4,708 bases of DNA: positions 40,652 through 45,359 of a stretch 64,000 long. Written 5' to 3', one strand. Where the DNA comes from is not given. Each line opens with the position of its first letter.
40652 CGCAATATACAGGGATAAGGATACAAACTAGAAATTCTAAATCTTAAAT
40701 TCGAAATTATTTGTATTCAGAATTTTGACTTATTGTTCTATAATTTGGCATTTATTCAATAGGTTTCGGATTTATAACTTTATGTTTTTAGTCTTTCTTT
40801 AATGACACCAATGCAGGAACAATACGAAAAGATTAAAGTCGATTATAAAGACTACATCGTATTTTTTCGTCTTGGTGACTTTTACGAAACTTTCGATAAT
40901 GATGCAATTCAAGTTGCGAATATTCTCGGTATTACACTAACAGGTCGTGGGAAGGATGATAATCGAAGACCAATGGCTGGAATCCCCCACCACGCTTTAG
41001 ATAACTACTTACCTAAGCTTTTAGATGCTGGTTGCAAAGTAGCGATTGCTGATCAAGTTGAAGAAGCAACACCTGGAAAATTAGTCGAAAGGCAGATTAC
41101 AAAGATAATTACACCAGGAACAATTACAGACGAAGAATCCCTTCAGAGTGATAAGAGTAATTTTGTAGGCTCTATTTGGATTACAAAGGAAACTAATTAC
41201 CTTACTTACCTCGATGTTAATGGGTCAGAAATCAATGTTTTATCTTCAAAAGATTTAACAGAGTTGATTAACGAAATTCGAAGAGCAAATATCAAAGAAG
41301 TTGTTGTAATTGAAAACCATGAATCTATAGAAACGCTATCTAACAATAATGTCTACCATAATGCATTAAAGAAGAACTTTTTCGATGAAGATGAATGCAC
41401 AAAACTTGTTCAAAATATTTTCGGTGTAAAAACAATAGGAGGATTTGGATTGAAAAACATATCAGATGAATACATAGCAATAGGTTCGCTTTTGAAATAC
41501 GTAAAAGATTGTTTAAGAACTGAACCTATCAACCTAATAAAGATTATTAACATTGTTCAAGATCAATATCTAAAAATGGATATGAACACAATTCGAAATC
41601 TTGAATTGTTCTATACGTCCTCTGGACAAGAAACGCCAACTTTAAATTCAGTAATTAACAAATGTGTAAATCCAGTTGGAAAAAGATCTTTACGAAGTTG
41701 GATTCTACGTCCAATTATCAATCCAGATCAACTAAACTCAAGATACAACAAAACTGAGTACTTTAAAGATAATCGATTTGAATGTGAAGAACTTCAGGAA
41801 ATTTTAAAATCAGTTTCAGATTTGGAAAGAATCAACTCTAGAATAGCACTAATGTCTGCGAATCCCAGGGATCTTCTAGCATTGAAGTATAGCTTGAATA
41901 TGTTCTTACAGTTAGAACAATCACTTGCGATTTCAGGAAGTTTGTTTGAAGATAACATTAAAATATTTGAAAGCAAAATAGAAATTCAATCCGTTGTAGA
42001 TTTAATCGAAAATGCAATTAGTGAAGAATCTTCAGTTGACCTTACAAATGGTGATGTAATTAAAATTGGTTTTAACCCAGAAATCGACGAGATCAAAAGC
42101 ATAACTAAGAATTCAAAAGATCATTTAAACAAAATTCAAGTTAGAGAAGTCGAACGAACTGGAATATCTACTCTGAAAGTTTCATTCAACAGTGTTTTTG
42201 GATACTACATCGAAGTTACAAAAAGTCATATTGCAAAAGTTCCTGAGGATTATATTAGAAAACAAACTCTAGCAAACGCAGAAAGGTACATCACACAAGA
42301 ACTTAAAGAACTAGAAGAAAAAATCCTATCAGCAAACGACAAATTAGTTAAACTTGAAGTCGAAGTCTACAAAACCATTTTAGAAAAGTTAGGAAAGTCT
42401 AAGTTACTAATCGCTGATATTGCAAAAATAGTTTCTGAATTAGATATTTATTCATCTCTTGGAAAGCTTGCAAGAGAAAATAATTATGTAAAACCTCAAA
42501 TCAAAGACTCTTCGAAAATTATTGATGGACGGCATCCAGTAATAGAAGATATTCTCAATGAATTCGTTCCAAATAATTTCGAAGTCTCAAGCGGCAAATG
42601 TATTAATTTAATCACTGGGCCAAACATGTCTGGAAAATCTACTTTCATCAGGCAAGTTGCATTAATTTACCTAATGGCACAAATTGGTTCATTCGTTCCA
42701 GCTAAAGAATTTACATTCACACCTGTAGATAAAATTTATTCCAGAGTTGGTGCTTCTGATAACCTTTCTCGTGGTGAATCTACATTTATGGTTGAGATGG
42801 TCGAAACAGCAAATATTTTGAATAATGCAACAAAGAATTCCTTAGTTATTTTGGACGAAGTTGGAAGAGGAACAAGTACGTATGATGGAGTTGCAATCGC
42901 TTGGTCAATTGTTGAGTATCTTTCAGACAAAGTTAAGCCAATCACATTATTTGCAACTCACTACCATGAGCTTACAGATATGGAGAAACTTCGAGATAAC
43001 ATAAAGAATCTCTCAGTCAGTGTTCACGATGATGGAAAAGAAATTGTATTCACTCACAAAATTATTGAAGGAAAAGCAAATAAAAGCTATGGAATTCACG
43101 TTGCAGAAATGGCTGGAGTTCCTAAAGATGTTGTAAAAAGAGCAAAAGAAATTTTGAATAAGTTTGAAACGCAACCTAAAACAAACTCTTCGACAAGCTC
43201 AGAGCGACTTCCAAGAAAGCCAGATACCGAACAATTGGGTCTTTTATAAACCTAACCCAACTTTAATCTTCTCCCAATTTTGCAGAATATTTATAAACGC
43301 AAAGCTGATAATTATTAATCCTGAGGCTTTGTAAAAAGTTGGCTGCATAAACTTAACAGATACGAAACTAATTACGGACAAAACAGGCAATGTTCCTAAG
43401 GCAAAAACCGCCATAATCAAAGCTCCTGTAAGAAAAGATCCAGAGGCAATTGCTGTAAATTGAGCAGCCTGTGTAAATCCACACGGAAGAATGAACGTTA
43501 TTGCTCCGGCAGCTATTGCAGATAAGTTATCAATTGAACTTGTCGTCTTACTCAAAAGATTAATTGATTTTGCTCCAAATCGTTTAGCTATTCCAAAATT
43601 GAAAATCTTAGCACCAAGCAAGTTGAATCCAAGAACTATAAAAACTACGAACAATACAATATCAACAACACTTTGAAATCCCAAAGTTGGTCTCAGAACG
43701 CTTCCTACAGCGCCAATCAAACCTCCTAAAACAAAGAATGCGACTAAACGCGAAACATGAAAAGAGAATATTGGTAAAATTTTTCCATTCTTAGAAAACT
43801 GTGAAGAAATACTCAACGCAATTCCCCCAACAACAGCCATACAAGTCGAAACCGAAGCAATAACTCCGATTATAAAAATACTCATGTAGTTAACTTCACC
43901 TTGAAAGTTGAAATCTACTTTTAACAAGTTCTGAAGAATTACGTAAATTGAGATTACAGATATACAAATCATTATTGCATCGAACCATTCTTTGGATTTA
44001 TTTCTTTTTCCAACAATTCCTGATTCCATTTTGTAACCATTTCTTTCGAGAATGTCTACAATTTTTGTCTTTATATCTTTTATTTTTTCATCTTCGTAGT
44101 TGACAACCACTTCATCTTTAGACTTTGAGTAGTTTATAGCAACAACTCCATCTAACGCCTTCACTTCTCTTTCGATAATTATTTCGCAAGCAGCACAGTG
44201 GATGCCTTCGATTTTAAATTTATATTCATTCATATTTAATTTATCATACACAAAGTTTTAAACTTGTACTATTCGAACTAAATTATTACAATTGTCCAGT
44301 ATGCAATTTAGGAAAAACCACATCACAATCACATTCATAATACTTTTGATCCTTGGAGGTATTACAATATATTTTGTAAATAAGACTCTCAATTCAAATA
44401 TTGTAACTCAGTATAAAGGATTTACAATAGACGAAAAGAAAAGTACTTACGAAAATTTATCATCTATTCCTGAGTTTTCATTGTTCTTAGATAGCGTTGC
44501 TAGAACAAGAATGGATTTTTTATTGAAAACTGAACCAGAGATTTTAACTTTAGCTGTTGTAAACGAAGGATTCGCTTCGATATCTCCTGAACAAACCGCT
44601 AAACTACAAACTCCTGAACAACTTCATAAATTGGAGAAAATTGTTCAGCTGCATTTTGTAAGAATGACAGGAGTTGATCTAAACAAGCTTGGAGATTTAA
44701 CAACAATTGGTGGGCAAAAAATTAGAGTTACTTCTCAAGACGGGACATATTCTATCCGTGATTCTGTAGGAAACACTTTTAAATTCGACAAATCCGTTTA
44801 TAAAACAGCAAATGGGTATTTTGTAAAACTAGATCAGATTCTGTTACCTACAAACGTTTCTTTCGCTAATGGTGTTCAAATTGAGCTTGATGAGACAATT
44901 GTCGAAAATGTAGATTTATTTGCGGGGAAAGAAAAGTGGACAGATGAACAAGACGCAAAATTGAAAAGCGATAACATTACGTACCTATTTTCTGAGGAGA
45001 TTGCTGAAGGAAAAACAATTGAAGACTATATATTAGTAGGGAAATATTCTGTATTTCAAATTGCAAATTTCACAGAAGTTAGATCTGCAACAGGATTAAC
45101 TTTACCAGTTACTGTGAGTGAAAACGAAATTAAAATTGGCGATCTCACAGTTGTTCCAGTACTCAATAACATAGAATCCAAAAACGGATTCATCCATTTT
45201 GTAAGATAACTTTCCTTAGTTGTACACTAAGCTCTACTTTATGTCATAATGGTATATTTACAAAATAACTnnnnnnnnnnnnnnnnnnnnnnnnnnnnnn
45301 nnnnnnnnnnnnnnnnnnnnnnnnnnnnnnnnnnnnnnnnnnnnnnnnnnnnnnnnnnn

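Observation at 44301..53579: Cell-envelope glycopolymer operon: mraY-like transferase outside a dcw context, GT2, acyltransferase-3 fusion and a C39-like surface protein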

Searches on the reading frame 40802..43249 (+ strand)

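Call 4: search_protein_families(library=pfam, proteins=[window:40802-43249:+], max_evalue=0.01)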
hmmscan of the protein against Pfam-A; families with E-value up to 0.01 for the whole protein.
window:40802-43249:+ (815 aa): 6 families
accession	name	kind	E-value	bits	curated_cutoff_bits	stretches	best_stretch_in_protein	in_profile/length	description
PF00488.27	MutS_V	-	3e-87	291.9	30.2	1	603-789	2-188/188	MutS domain V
PF01624.25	MutS_I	-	7.7e-39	132.9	20.6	1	2-112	1-113/113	MutS domain I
PF05192.23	MutS_III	-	2.8e-37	129.4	34.1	1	262-553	1-193/194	MutS domain III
PF05190.23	MutS_IV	-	3e-30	104.8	22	1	423-513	1-91/92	MutS family domain IV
PF05188.22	MutS_II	-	2.3e-13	51.1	25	1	120-242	1-128/133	MutS domain II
PF13173.12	AAA_14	-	0.0018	18.7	27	0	601-689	4-73/129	AAA domain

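Call 5: search_protein_families(library=ncbifam, proteins=[window:40802-43249:+], max_evalue=0.01)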
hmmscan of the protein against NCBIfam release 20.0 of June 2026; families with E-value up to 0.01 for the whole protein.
window:40802-43249:+ (815 aa): 4 families
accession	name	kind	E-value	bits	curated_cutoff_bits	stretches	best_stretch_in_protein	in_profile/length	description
NF003810.1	PRK05399.1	equivalog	2.3e-284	946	480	1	1-789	1-793/793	DNA mismatch repair protein MutS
TIGR01070.1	mutS1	equivalog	4.6e-263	875.4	641.7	1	2-801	2-794/840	DNA mismatch repair protein MutS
NF052383.1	ATPase_KamC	equivalog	2e-55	188.6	300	1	292-731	16-440/508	lysine 5,6-aminomutase reactivase ATPase KamC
TIGR01069.2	mutS2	equivalog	3.7e-50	171.1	400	1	283-790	16-516/790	endonuclease MutS2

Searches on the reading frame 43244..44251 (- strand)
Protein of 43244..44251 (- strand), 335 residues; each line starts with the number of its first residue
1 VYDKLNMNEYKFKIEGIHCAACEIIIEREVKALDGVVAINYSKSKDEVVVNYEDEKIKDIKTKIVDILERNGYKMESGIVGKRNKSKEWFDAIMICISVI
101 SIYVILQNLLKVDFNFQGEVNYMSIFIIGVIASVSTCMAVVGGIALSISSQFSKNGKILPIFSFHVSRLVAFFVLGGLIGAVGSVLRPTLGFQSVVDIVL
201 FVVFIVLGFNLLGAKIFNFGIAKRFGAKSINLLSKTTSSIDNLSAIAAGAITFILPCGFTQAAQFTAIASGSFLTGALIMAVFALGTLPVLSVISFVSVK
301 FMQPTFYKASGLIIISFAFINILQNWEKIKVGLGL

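Call 4: search_protein_families(library=pfam, proteins=[window:43244-44251:-], max_evalue=0.01)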
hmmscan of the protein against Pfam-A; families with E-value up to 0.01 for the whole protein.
window:43244-44251:- (335 aa): 2 families
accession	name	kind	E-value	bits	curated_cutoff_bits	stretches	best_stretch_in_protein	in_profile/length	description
PF13386.12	DsbD_2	-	2.5e-28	99.8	24.9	1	125-317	2-196/199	Cytochrome C biogenesis protein transmembrane region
PF00403.32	HMA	-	7.6e-10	39.5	24.8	1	12-73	2-61/62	Heavy-metal-associated domain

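Call 5: search_protein_families(library=ncbifam, proteins=[window:43244-44251:-], max_evalue=0.01)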
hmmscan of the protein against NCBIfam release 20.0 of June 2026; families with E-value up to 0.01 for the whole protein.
window:43244-44251:- (335 aa): 11 families
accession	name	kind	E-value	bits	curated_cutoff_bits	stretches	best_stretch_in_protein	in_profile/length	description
NF033556.1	MerTP_fusion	equivalog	1.1e-09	38.2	180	1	3-75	115-185/186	mercuric transport protein MerTP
NF033775.1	P_type_ZntA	exception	6.5e-08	31.3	1240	1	6-131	46-165/732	Zn(II)/Cd(II)/Pb(II) translocating P-type ATPase ZntA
NF033795.1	chaper_CopZ_Bs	exception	8.8e-08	32.2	91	1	12-75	4-65/66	copper chaperone CopZ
NF041115.1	UxxU_metal_bind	equivalog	1.7e-07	31.3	95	1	11-74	7-68/74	metal-binding (seleno)protein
NF008262.1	PRK11033.1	equivalog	5.8e-07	28.3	1005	1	7-139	40-168/731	zinc/cadmium/mercury/lead-transporting ATPase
TIGR00003.1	TIGR00003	subfamily_domain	2.5e-06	27.6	62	1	11-75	3-65/66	copper ion binding protein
NF033794.2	chaper_CopZ_Eh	exception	3.5e-06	27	95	1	11-75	3-65/68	copper chaperone CopZ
TIGR02052.1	MerP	equivalog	8.8e-06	26.2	92.55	1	13-58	28-73/92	mercury resistance system periplasmic binding protein MerP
NF033781.1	chaper_CopP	exception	0.00039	20.5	112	1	10-66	2-59/65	copper-binding metallochaperone CopP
NF047957.1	CopZ_AFE_1862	equivalog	0.005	17.2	85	0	11-54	2-45/62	CopZ family metallochaperone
NF033553.1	MerP_Gpos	exception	0.0074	16.1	110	0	12-67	49-107/112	mercury resistance system substrate-binding protein MerP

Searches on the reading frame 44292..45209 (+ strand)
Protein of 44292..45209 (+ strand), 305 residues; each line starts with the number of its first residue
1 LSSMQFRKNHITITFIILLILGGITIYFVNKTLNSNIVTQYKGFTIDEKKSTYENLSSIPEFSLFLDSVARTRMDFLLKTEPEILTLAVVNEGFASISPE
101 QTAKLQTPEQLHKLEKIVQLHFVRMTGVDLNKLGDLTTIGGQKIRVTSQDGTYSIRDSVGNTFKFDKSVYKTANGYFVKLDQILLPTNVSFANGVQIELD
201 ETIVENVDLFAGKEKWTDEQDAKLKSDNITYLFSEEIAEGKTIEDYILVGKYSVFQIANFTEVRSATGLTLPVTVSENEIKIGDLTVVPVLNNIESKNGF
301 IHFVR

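Call 4: search_protein_families(library=pfam, proteins=[window:44292-45209:+], max_evalue=0.01)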
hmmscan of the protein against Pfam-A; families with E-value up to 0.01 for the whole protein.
window:44292-45209:+ (305 aa): 1 family
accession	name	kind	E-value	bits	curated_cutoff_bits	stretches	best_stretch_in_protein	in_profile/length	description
PF02469.27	Fasciclin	-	1.3e-12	48.5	22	2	61-186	2-123/123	Fasciclin domain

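Call 5: search_protein_families(library=ncbifam, proteins=[window:44292-45209:+], max_evalue=0.01)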
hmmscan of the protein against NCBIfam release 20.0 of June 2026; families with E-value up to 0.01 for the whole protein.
window:44292-45209:+ (305 aa): 0 families
